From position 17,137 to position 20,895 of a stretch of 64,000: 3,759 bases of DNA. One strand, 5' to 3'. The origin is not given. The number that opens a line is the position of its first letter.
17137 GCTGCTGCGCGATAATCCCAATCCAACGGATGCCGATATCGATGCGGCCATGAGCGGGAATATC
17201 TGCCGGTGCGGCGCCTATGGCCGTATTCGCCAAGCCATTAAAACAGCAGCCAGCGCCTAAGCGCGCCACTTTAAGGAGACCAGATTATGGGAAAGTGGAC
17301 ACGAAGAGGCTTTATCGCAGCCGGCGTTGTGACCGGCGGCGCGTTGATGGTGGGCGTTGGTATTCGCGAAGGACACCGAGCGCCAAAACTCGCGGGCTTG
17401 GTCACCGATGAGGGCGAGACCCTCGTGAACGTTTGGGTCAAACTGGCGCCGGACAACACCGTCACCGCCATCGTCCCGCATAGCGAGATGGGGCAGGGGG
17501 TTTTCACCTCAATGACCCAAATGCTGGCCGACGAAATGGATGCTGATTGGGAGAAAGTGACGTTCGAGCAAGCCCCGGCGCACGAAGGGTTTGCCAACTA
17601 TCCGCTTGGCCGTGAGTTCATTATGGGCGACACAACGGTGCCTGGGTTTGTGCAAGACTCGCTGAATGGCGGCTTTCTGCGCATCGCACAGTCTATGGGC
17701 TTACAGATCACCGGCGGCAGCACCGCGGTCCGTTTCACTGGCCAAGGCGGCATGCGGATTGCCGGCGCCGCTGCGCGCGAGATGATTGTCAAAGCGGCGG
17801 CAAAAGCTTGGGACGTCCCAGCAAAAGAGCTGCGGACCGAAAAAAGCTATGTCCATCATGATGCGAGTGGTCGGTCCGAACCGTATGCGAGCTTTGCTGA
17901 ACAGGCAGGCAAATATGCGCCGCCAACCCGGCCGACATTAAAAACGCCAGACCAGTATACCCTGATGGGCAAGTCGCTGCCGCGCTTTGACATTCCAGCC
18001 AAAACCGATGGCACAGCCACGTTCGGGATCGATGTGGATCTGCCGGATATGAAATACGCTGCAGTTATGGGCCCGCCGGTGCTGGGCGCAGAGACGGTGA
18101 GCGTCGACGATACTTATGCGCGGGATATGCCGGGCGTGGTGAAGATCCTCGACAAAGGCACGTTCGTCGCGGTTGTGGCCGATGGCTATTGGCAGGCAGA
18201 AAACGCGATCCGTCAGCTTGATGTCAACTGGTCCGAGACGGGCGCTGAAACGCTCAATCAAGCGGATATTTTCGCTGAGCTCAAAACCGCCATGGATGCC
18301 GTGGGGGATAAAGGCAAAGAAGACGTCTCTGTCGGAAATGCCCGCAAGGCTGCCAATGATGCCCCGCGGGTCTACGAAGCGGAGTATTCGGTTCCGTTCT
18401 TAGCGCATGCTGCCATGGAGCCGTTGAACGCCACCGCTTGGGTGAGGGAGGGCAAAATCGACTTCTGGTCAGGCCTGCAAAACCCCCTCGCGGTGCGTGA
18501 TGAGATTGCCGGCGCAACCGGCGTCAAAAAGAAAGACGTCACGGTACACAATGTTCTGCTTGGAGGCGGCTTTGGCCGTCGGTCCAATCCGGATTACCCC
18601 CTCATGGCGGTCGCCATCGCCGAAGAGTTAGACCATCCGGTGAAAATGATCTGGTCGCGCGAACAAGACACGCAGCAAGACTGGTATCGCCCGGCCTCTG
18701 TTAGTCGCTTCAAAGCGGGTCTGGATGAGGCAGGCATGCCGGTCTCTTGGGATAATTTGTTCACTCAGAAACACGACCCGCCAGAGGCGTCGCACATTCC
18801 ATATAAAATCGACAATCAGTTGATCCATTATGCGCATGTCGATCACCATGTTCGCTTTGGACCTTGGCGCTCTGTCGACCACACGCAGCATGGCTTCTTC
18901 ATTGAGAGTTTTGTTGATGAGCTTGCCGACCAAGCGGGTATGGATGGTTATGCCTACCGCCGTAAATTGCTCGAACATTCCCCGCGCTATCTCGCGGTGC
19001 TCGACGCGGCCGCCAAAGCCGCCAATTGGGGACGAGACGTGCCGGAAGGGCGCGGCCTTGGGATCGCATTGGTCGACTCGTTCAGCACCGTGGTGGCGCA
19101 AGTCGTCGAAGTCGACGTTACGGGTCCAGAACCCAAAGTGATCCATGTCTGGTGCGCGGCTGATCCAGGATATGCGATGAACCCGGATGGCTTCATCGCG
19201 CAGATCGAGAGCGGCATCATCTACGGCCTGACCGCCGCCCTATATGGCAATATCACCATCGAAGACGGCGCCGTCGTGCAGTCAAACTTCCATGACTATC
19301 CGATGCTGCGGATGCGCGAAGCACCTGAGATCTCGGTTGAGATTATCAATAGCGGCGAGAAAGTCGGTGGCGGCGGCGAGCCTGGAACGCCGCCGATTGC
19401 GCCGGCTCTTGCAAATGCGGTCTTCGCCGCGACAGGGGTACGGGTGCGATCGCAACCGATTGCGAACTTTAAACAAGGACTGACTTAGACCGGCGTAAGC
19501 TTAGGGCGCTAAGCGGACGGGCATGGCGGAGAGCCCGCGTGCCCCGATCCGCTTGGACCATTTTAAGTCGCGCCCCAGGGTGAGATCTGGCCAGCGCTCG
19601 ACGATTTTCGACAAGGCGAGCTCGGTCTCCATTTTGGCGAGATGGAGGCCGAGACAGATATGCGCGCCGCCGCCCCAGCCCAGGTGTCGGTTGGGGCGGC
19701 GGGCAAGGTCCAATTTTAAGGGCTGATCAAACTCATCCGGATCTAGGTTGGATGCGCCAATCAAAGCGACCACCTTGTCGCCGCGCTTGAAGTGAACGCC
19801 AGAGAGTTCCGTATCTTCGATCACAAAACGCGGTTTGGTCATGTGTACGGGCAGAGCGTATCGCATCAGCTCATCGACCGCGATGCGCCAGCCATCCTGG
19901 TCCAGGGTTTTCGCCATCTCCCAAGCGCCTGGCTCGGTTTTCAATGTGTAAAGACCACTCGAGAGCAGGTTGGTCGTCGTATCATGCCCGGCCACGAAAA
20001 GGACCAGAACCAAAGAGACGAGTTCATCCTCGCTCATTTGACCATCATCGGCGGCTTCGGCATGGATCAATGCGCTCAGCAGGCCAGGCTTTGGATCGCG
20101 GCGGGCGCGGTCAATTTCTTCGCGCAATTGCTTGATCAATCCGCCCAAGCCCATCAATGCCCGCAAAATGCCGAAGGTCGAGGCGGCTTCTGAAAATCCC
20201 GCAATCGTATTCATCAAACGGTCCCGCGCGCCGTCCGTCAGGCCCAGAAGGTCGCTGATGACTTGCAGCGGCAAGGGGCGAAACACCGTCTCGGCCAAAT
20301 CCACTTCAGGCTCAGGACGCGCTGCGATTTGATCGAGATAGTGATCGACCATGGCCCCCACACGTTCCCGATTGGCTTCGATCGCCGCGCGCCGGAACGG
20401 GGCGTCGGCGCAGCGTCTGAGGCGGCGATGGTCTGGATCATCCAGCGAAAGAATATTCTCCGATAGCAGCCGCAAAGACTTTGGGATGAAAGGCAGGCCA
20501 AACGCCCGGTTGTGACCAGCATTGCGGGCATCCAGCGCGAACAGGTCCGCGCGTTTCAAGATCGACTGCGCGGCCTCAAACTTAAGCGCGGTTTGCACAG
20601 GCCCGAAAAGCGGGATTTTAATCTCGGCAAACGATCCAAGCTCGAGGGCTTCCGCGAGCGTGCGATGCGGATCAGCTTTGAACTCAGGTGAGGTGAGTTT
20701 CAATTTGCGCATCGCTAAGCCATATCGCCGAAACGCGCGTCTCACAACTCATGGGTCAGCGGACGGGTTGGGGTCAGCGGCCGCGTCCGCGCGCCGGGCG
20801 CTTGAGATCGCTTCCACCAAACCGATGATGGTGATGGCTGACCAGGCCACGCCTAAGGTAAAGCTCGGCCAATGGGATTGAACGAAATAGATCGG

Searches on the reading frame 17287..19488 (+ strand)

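Call 63: search_protein_families(library=ncbifam, proteins=[window:17287-19488:+], max_evalue=1e-10)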
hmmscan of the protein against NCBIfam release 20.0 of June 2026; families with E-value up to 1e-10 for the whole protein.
window:17287-19488:+ (733 aa): 10 families
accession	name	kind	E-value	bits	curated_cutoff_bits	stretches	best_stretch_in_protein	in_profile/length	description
NF043082.1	XdhA_XDHase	equivalog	1.2e-43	149.3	780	2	295-483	107-299/758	xanthine dehydrogenase subunit XdhA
NF007426.0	PRK09970.1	equivalog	3.8e-38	131.1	916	2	294-470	111-289/761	xanthine dehydrogenase molybdenum-binding subunit XdhA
TIGR03194.1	4hydrxCoA_A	equivalog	4.6e-34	117.9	994.55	1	595-726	601-738/746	4-hydroxybenzoyl-CoA reductase subunit alpha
TIGR03311.1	Se_dep_XDH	equivalog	1.7e-31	109.1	830.45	1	296-484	261-449/848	selenium-dependent xanthine dehydrogenase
NF041671.1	peri_hyde_PaoC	equivalog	2.1e-31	109.1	1180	1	295-484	114-301/735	aldehyde oxidoreductase molybdenum-binding subunit PaoC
NF041018.1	glyceraldDH_alpha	equivalog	4.1e-27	94.9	790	1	344-562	159-391/741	glyceraldehyde dehydrogenase subunit alpha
TIGR03196.1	pucD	equivalog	8.7e-26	90.5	783.65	1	602-726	621-750/763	xanthine dehydrogenase subunit D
NF040766.1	CODH_aero_grp5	exception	1.8e-19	69.5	950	0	601-726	646-777/785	aerobic carbon-monoxide dehydrogenase large subunit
TIGR02965.1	xanthine_xdhB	equivalog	2e-15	56.1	849.5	1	293-484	96-284/758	xanthine dehydrogenase molybdopterin binding subunit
NF045668.1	pterin_aldehy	equivalog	1.2e-14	53.4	1100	0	297-560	285-564/905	molybdopterin-dependent aldehyde oxidoreductase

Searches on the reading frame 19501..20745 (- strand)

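Call 63: search_protein_families(library=ncbifam, proteins=[window:19501-20745:-], max_evalue=1e-10)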
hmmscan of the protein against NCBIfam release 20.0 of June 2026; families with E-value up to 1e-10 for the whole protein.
window:19501-20745:- (414 aa): 7 families
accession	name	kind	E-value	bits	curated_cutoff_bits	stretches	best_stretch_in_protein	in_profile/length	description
NF045816.1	PentlenlactSyn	equivalog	5.1e-32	111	700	1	96-410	81-394/396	pentalenolactone synthase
TIGR04515.1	P450_rel_GT_act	subfamily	2.5e-31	109.4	343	1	57-389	60-363/386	P450-derived glycosyltransferase activator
NF041177.1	Cyp119_Thmprot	equivalog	2.5e-28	98.9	680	1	98-384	68-339/368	cytochrome P450 Cyp119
TIGR04538.1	P450_cycloAA_1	subfamily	3.9e-26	91.8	500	1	126-404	97-386/395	cytochrome P450, cyclodipeptide synthase-associated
TIGR04458.1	CYP450_TxtE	equivalog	2.4e-25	89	500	1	92-412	78-402/403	4-nitrotryptophan synthase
NF041802.1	P450_SolI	exception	3.3e-19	68.6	850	1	208-387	219-397/424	solanimycin biosynthesis cytochrome P450 SolI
NF050147.1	aminopyruv_ApyO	equivalog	1.6e-17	63.3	525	1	57-391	45-398/444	RiPP biosynthesis cytochrome P450 ApyO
